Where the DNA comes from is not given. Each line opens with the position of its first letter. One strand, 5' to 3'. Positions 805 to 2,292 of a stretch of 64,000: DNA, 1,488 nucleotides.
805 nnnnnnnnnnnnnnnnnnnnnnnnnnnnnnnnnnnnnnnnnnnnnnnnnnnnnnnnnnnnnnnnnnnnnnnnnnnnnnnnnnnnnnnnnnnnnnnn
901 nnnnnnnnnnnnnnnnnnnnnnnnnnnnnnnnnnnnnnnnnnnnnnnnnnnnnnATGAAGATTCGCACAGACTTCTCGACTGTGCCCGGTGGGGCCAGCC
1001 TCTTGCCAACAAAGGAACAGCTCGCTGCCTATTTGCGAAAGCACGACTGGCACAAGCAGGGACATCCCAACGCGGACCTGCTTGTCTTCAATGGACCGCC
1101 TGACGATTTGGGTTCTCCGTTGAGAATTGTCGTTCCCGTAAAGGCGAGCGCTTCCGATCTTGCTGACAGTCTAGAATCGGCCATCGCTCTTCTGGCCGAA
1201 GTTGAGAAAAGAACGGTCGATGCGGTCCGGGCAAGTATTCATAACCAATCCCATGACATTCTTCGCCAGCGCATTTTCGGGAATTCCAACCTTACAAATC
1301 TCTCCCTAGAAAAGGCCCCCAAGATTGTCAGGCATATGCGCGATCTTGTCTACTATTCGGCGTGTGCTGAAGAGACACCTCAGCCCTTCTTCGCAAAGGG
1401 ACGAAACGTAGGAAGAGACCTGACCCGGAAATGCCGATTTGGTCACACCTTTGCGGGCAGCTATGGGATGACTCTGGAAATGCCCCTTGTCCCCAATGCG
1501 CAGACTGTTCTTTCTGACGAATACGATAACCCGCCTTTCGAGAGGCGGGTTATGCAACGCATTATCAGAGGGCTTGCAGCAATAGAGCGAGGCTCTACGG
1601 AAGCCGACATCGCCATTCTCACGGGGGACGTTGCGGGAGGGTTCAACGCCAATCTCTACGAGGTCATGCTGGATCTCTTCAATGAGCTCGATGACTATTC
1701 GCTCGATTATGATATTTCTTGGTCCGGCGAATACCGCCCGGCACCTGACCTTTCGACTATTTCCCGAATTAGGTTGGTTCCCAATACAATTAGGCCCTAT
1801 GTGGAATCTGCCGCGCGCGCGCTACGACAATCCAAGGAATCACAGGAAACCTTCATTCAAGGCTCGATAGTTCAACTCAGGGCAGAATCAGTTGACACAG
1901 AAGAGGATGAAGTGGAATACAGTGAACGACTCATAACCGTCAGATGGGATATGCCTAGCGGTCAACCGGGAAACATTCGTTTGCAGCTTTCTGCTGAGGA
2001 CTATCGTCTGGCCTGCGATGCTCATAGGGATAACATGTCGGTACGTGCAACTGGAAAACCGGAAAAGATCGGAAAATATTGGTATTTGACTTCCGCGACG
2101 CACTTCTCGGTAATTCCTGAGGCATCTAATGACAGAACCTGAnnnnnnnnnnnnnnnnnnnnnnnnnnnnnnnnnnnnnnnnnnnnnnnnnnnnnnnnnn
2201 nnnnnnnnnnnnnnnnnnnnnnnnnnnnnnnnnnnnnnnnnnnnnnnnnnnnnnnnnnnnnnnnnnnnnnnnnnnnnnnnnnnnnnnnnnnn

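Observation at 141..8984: Coupled nuclease / orphan / Zn-ribbon DUF1156 methyltransferase / orphan / SNF2 helicase operon: candidate non-canonical methylation-linked defence system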

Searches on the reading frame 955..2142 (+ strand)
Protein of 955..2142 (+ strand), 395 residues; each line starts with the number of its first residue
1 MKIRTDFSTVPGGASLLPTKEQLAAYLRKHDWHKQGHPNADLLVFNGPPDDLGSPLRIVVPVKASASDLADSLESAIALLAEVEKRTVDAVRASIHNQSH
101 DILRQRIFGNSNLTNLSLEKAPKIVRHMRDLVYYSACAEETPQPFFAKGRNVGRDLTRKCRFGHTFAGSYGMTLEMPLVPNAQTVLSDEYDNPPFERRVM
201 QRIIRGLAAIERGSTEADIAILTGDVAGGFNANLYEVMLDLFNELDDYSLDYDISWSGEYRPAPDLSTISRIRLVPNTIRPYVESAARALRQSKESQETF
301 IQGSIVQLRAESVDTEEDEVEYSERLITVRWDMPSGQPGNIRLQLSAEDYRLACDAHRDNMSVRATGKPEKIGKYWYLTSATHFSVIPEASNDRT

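Call 3: search_protein_families(library=pfam, proteins=[window:955-2142:+], max_evalue=0.01)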
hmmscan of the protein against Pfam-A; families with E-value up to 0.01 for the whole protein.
window:955-2142:+ (395 aa): 1 family
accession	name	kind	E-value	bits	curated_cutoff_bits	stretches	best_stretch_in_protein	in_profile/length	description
PF06793.17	UPF0262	-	0.0069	16.9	25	0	69-110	91-132/153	Uncharacterised protein family (UPF0262)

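Call 4: search_protein_families(library=padloc, proteins=[window:955-2142:+], max_evalue=0.01)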
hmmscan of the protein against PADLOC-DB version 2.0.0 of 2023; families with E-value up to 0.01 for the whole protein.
window:955-2142:+ (395 aa): 31 families (the best 25 are shown)
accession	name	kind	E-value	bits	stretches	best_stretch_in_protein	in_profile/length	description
PDLC04333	PDC-M02B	-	4.5e-84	280.4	1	21-387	16-377/379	-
PDLC04301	PDC-M02B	-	6.5e-73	243.9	1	19-387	12-377/378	-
PDLC04298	PDC-M02B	-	2.6e-58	195.7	1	20-390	16-377/380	-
PDLC04328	PDC-M02B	-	1.3e-45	154.1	1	23-379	19-369/381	-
PDLC04304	PDC-M02B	-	2.1e-41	140.3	1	21-389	17-382/383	-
PDLC04335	PDC-M02B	-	3.8e-41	139.1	1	20-383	8-357/364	-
PDLC04318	PDC-M02B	-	2.4e-40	136.7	1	21-387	13-389/390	-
PDLC04336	PDC-M02B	-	6.4e-40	135.5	1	22-387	18-383/412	-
PDLC04319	PDC-M02B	-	9.6e-39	131.4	1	23-387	17-373/373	-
PDLC04323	PDC-M02B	-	8.2e-38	128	1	22-386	17-371/374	-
PDLC04308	PDC-M02B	-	8.3e-33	111.6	1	21-383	19-377/391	-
PDLC04329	PDC-M02B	-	1.3e-32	110.9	1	22-388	11-375/377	-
PDLC04311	PDC-M02B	-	2e-32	110.6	1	20-375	10-362/384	-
PDLC04324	PDC-M02B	-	3.8e-32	109.6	1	54-381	42-375/382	-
PDLC04330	PDC-M02B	-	2.9e-27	93.4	1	20-389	14-371/375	-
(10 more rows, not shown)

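Call 7: find_encoding_contigs(protein=window:955-2142:+, flank=10000, max_places=6)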
Protein window:955-2142:+ (395 aa): 3 contigs read that carry it; 3 places shown.
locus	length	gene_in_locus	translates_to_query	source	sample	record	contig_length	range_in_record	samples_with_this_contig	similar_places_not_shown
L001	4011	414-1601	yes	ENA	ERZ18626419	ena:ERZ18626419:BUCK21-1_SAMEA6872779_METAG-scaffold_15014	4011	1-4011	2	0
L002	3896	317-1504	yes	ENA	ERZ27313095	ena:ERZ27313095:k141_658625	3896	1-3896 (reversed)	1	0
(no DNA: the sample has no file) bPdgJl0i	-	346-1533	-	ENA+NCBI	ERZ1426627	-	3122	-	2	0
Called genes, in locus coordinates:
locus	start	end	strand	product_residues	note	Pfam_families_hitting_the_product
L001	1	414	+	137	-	?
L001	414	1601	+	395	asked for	-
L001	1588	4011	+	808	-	?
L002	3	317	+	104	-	?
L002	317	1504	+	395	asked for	-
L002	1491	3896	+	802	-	?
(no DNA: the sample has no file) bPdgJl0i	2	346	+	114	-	?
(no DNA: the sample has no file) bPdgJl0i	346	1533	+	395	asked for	-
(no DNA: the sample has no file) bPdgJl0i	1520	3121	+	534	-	?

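Call 14: find_related_loci(query=window:955-2142:+, collection=genome_contigs, flank=10000)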
Query window:955-2142:+ (395 aa) in genome_contigs; peptide patterns used: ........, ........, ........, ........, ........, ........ (x = any residue, [..] = any of these).
85 stretches matched a pattern, but none encodes a relative of the query by tblastn (E <= 1e-3).

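Call 16: find_homologous_proteins(query=window:955-2142:+, max_evalue=0.00001)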
Query window:955-2142:+ (395 aa): 26 proteins with E <= 0.00001 among 8000 candidates.
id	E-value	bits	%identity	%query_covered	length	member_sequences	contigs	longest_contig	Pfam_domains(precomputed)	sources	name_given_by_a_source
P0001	2.4e-263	891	100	100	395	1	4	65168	-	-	-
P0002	1.9e-191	654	71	100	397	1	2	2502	-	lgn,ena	-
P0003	3.1e-107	377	47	93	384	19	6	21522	-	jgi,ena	-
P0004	7.5e-105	369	47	93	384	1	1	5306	-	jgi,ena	-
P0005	2.0e-104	368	46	93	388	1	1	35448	-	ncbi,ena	-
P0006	2.2e-104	367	48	93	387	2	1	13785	-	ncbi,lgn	-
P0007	6.6e-104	366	47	94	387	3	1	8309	-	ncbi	ncbi:MAG: hypothetical protein ACP5QA_13035 [Phycisphaerae bacterium]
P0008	2.2e-103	364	44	98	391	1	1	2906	-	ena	-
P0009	4.7e-103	363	45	93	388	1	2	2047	-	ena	-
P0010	9.9e-102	359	47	93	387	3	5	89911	-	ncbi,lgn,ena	-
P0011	9.2e-98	346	46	93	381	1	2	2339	-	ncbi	-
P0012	1.7e-97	345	41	98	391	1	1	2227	-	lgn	-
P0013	2.8e-96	341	44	93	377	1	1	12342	-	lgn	-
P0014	2.8e-90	321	42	98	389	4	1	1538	-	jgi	jgi:hypothetical protein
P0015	9.4e-89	316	45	83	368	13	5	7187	-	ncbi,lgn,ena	-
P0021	3.9e-60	222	36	93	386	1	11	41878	-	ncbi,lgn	-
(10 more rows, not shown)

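Call 17: find_encoding_contigs(protein=P0010, flank=10000, max_places=3)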
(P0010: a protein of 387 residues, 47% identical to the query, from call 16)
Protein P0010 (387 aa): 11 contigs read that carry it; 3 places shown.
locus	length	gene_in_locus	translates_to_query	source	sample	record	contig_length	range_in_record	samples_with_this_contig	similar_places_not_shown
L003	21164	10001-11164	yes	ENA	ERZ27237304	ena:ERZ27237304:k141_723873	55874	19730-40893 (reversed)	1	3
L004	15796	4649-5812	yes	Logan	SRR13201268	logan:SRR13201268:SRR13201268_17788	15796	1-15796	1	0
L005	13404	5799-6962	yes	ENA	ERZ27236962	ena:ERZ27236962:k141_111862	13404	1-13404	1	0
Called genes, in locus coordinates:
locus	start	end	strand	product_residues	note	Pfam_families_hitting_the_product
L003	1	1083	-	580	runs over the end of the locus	PF03023:MurJ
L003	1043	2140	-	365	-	PF17792:ThiD2, PF01729:QRPTase_C (faint), PF02581:TMP-TENI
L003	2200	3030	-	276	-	PF25084:LbH_EIF2B (faint), PF25087:GMPPB_C (faint), PF00132:Hexapep (weak), PF14602:Hexapep_2 (faint), PF13720:Acetyltransf_11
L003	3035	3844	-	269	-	PF00535:Glycos_transf_2, PF13641:Glyco_tranf_2_3 (weak)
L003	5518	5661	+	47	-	-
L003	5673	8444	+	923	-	-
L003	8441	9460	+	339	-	-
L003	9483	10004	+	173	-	PF14280:DUF4365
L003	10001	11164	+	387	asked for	-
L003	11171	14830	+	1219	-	PF06634:DUF1156 (weak), PF01555:N6_N4_Mtase (faint)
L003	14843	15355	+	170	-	-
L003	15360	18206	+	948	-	PF00176:SNF2-rel_dom, PF00270:DEAD, PF04851:ResIII, PF00271:Helicase_C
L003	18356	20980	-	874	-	PF13166:AAA_13, PF02463:SMC_N (weak), PF13304:AAA_21 (weak)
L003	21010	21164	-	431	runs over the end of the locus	PF09903:DUF2130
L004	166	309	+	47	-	-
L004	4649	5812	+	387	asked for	-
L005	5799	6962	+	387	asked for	-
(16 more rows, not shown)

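Call 18: find_encoding_contigs(protein=P0005, flank=10000, max_places=2)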
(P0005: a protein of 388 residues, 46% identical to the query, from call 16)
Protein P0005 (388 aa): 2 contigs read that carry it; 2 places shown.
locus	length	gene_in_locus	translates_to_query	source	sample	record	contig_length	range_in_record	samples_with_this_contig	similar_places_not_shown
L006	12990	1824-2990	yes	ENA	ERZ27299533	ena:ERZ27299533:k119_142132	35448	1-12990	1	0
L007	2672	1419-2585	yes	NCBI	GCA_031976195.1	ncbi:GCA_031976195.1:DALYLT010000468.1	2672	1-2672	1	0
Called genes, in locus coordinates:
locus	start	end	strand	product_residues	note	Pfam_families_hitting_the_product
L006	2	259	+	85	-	?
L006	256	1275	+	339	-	-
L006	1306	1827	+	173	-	PF14280:DUF4365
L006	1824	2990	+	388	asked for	-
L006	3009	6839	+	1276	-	PF06634:DUF1156 (weak), PF01555:N6_N4_Mtase (faint)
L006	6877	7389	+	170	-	-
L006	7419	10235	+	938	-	PF04851:ResIII, PF00176:SNF2-rel_dom, PF00270:DEAD, PF00271:Helicase_C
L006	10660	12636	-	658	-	PF00350:Dynamin_N, PF01926:MMR_HSR1, PF21808:Dynamin-like_hel_bact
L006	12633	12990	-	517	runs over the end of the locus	-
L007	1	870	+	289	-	?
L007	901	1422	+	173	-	PF14280:DUF4365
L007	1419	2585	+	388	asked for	-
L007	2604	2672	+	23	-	?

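Call 19: find_encoding_contigs(protein=P0021, flank=10000, max_places=3)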
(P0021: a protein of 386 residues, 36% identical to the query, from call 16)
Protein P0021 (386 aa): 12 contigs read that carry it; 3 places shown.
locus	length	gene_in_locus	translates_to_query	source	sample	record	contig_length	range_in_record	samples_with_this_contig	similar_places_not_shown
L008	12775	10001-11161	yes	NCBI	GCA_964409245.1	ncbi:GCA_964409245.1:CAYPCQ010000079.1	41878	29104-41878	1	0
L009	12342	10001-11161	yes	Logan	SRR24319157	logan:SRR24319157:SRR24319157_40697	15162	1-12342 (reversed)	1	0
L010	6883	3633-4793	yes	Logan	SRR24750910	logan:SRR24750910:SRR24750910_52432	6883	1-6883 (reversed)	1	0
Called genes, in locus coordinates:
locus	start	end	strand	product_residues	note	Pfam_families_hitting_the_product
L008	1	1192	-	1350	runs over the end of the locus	PF05860:TPS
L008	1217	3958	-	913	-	PF12833:HTH_18, PF00165:HTH_AraC, PF07244:POTRA (faint), PF08479:POTRA_2, PF03865:ShlB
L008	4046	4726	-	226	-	PF13103:TonB_2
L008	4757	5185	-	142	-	PF02472:ExbD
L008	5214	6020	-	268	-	PF01618:MotA_ExbB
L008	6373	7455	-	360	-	-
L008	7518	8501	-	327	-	-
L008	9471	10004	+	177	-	PF14280:DUF4365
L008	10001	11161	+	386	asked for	-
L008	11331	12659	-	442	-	PF01408:GFO_IDH_MocA, PF19051:GFO_IDH_MocA_C2, PF22725:GFO_IDH_MocA_C3 (faint)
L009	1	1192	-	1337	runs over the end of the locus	?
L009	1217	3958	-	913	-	PF12833:HTH_18, PF00165:HTH_AraC, PF07244:POTRA (faint), PF08479:POTRA_2, PF03865:ShlB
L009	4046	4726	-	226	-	PF13103:TonB_2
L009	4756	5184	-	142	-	PF02472:ExbD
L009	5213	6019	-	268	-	PF01618:MotA_ExbB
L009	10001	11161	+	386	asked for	-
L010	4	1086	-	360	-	-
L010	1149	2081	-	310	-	-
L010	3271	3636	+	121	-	PF14280:DUF4365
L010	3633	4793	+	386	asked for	-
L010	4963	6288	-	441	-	PF01408:GFO_IDH_MocA, PF19051:GFO_IDH_MocA_C2, PF22725:GFO_IDH_MocA_C3 (faint)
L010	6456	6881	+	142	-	?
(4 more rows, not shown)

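Call 21: search_protein_families(library=padloc, proteins=[L003:5673-8444:+, L003:8441-9460:+, L003:14843-15355:+, L003:11171-14830:+, L003:18356-20980:-], max_evalue=0.01)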
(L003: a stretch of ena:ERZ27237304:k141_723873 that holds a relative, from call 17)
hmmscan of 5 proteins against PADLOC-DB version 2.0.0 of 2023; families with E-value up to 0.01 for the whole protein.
L003:5673-8444:+ (923 aa): 0 families

L003:8441-9460:+ (339 aa): 1 family
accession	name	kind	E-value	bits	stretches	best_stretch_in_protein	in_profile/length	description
PDLC02550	PglZ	-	0.0001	19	0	67-136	449-514/700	PglZ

L003:14843-15355:+ (170 aa): 0 families

L003:11171-14830:+ (1219 aa): 33 families (the best 25 are shown)
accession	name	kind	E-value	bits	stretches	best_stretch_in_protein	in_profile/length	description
PDLC00661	HmaB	-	1e-30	104.4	3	804-1034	571-809/973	DNA-adenine methylase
PDLC00660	HmaB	-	4.5e-30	102.2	3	804-1033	570-807/967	DNA-adenine methylase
PDLC02541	PglX|PglXI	-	5.7e-20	69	2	801-912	493-589/919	PglXI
PDLC03233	MTase_II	-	2.1e-19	67.5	2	801-955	492-651/731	Type II methyltransferase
PDLC02189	DUF1156_MTase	-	9.8e-18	61.7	2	800-951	545-683/944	-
PDLC03314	MTase_II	-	3.1e-16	56.7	2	803-949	548-684/944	Type II methyltransferase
PDLC03352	MTase_II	-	2.9e-15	53.2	2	72-206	9-134/1023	Type II methyltransferase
PDLC03312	MTase_II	-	2.6e-12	43.3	2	800-941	1127-1261/1344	Type II methyltransferase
PDLC03346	MTase_II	-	2.8e-11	39.9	1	799-916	605-707/1068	Type II methyltransferase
PDLC03322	MTase_II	-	4.8e-10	36.9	1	166-229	67-130/446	Type II methyltransferase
PDLC03367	MTase_II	-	5.3e-10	36.3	1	167-218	45-93/633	Type II methyltransferase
PDLC03319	MTase_II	-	5.4e-08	30.1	1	167-227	27-88/503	Type II methyltransferase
PDLC04134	mad2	-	8.2e-08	29.5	2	158-206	286-334/492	mads_2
PDLC03364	MTase_II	-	4e-07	27.4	1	166-204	61-99/380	Type II methyltransferase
PDLC03325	MTase_II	-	4.7e-07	26.9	1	167-221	95-149/426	Type II methyltransferase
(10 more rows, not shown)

L003:18356-20980:- (874 aa): 23 families
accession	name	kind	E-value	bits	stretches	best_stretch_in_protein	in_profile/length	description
PDLC04891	PDC-S06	-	1.6e-194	646.8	1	2-863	3-858/858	-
PDLC04893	PDC-S06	-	2.6e-140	467.5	1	5-862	7-860/862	-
PDLC04888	PDC-S06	-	2.6e-86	288.6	1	56-856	60-847/851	-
PDLC04892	PDC-S06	-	2.1e-70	236.1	1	68-834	61-818/843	-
PDLC04886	PDC-S06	-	3.7e-16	57.1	1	378-704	250-586/727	-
PDLC04895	PDC-S06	-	1.5e-15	54.8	1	439-704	368-643/784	-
PDLC04135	mad3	-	1.1e-13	49.5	1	84-696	8-329/374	mads_3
PDLC03859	LmuB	-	4.7e-12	43.9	1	248-695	245-590/611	-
PDLC02980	AriA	-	1.6e-10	39.5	1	628-695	238-304/304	-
PDLC04889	PDC-S06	-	1.8e-08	31.4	1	621-702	411-494/693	-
PDLC04890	PDC-S06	-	1.8e-08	31.4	1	382-697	256-580/732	-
PDLC04898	PDC-S06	-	1.6e-07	28.1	1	383-696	286-613/752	-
PDLC04894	PDC-S06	-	2.8e-07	27.5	1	452-698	346-578/740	-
PDLC04887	PDC-S06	-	5.4e-07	26.6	1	441-693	363-619/790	-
PDLC04897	PDC-S06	-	8e-07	26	1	426-693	298-581/727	-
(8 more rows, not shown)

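Call 32: search_protein_families(library=pfam, proteins=[L003:5673-8444:+, L003:8441-9460:+, L003:14843-15355:+, L006:256-1275:+, L006:6877-7389:+], max_evalue=5)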
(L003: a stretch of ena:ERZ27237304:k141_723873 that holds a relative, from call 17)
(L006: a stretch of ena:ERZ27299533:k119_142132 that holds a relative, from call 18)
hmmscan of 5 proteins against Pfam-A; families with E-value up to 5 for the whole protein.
L003:5673-8444:+ (923 aa): 3 families
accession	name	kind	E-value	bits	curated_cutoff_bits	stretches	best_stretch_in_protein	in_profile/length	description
PF13191.12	AAA_16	-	0.00052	21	32.6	1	52-186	13-145/167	AAA ATPase domain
PF13384.12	HTH_23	-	0.0035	17.6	24.6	1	19-49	7-34/50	Homeodomain-like domain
PF25463.1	DUF7899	-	0.43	9.4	70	1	304-335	284-315/410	Domain of unknown function (DUF7899)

L003:8441-9460:+ (339 aa): 1 family
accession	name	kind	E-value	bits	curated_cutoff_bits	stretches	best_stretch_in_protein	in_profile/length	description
PF01663.27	Phosphodiest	-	0.3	11.1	23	1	222-263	193-238/342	Type I phosphodiesterase / nucleotide pyrophosphatase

L003:14843-15355:+ (170 aa): 1 family
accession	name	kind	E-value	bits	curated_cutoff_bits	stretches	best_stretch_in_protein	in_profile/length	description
PF10029.15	DUF2271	-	0.086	13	27.3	1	145-164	90-109/136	Predicted periplasmic protein (DUF2271)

L006:256-1275:+ (339 aa): 0 families

L006:6877-7389:+ (170 aa): 0 families

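Call 33: search_solved_structures(query=L003:8441-9460:+, max_evalue=5)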
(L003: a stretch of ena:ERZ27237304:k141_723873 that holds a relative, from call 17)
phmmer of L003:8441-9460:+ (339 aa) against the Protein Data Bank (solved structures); distinct sequences matched with E-value up to 5: 0.

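Call 34: search_solved_structures(query=L003:5673-8444:+, max_evalue=5)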
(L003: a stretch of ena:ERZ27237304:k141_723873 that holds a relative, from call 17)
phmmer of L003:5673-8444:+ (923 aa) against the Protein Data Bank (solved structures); distinct sequences matched with E-value up to 5: 6.
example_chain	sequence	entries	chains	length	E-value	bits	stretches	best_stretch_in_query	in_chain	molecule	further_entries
6wip_A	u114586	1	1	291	0.97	10.5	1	820-865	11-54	Beta-lactamase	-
4p9u_E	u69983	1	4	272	0.97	10.5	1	240-309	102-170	Fatty acid metabolism regulator protein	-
3ahq_A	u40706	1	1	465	1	10.4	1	128-220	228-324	ERO1-like protein alpha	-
3ahr_A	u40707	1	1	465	1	10.4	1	128-220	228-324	ERO1-like protein alpha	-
4p96_A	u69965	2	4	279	1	10.4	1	240-309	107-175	Fatty acid metabolism regulator protein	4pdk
7ye1_G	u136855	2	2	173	2.6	9.1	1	784-875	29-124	Cell cycle regulatory protein GcrA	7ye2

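Call 36: find_related_loci(query=A1, collection=genome_contigs, flank=10000)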
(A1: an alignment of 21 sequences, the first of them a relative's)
Query A1 (395 aa) in genome_contigs; peptide patterns used: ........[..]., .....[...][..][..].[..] (x = any residue, [..] = any of these).
114 stretches matched a pattern; 110 encode a relative of the query (tblastn E <= 1e-3); the best 80 are kept; 80 distinct loci.
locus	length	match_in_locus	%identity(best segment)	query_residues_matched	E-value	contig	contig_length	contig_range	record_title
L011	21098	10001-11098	47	21-386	1e-112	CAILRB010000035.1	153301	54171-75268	MAG: uncultured Chlorobiaceae bacterium isolate AM4_bin-525 genome assembly, contig: bin-525:035/107, whole genome shotg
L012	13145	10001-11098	48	21-387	1e-109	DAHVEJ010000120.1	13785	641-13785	MAG TPA_asm: Phycisphaerales bacterium isolate clean5707 NODE_120_length_13785_cov_4.403925, whole genome shotgun sequen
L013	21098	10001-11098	47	21-386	2e-108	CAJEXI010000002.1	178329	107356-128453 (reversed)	MAG: uncultured Chlorobiaceae bacterium isolate RF-1857-SP43-464-F4_S21 genome assembly, contig: NODE_2_length_178329_co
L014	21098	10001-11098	47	21-386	3e-108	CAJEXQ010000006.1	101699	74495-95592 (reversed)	MAG: uncultured Chlorobiaceae bacterium isolate RF-1857-SP43-464-H3_S9 genome assembly, contig: NODE_6_length_101699_cov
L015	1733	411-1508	47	21-386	9e-116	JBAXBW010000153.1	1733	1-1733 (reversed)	MAG: Chlorobiaceae bacterium isolate ELA177 MAG177_157, whole genome shotgun sequence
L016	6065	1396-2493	47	21-386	2e-108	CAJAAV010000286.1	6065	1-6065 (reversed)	MAG: uncultured Chlorobiaceae bacterium isolate Loc080925-8m_bin-189 genome assembly, contig: bin-189:286/293, whole gen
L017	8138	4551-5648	47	21-386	5e-108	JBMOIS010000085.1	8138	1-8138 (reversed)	MAG: Chlorobium sp. isolate Deming_bin.463 contig28530, whole genome shotgun sequence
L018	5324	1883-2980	47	21-386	6e-108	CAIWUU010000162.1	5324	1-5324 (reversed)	MAG: uncultured Chlorobiaceae bacterium isolate Day6-4_bin-296 genome assembly, contig: bin-296:162/201, whole genome sh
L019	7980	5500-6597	47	21-387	6e-107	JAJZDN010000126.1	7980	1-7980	MAG: Planctomycetota bacterium isolate JA4.bin8 NODE_7508_length_7980_cov_2.292882, whole genome shotgun sequence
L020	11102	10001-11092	44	4-374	1e-96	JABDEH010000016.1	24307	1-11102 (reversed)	MAG: Chlamydiae bacterium isolate BWMinHeated_Nextera37_MAG2 3300020917.a:Ga0207105_1074, whole genome shotgun sequence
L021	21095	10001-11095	42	23-386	9e-97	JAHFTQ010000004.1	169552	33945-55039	MAG: Parachlamydiales bacterium isolate nzgw624 NODE_46_length_169553_cov_6.421514, whole genome shotgun sequence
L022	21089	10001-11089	41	23-387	1e-92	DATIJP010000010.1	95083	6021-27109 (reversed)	MAG TPA_asm: Rhabdochlamydiaceae bacterium isolate SMAG_U15694 k141_647294, whole genome shotgun sequence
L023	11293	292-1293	45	21-354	2e-91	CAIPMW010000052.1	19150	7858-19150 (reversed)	MAG: uncultured Chlorobiaceae bacterium isolate Umea1_bin-1492 genome assembly, contig: bin-1492:052/117, whole genome s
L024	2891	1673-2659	45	26-354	2e-91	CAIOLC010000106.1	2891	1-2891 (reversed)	MAG: uncultured Chlorobiaceae bacterium isolate Kiruna3_bin-3331 genome assembly, contig: bin-3331:106/306, whole genome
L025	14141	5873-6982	44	21-387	2e-108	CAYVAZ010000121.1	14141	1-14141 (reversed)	MAG TPA_asm: uncultured bacterium isolate SRP141376_co3_289 genome assembly, contig: NODE_11840_length_14141_cov_5.44285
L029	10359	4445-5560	35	19-387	2e-65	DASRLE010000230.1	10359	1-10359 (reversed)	MAG TPA_asm: Candidatus Saccharimonadales bacterium isolate SMAG_U10180 k141_72508, whole genome shotgun sequence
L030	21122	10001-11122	34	8-386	5e-62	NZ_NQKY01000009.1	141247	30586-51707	Synechococcus sp. BO 8801 NODE_12+_length_141247_cov_20.1736, whole genome shotgun sequence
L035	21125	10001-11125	30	8-387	6e-55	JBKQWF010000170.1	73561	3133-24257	MAG: Limisphaerales bacterium isolate SEr3G3H3I__bin_261 SEr3G3H3I_000000257207, whole genome shotgun sequence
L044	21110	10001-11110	30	17-388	7e-48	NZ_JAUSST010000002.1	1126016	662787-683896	Paenibacillus harenae strain CC479 Ga0466903_02, whole genome shotgun sequence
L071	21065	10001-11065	26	23-387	8e-40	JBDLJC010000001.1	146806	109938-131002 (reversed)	MAG: Thermodesulfobacteriota bacterium isolate MAG073 MAG073_1, whole genome shotgun sequence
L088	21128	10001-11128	26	17-389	1e-32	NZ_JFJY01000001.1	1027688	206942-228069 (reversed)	Thalassospira sp. MCCC 1A03138 contig1, whole genome shotgun sequence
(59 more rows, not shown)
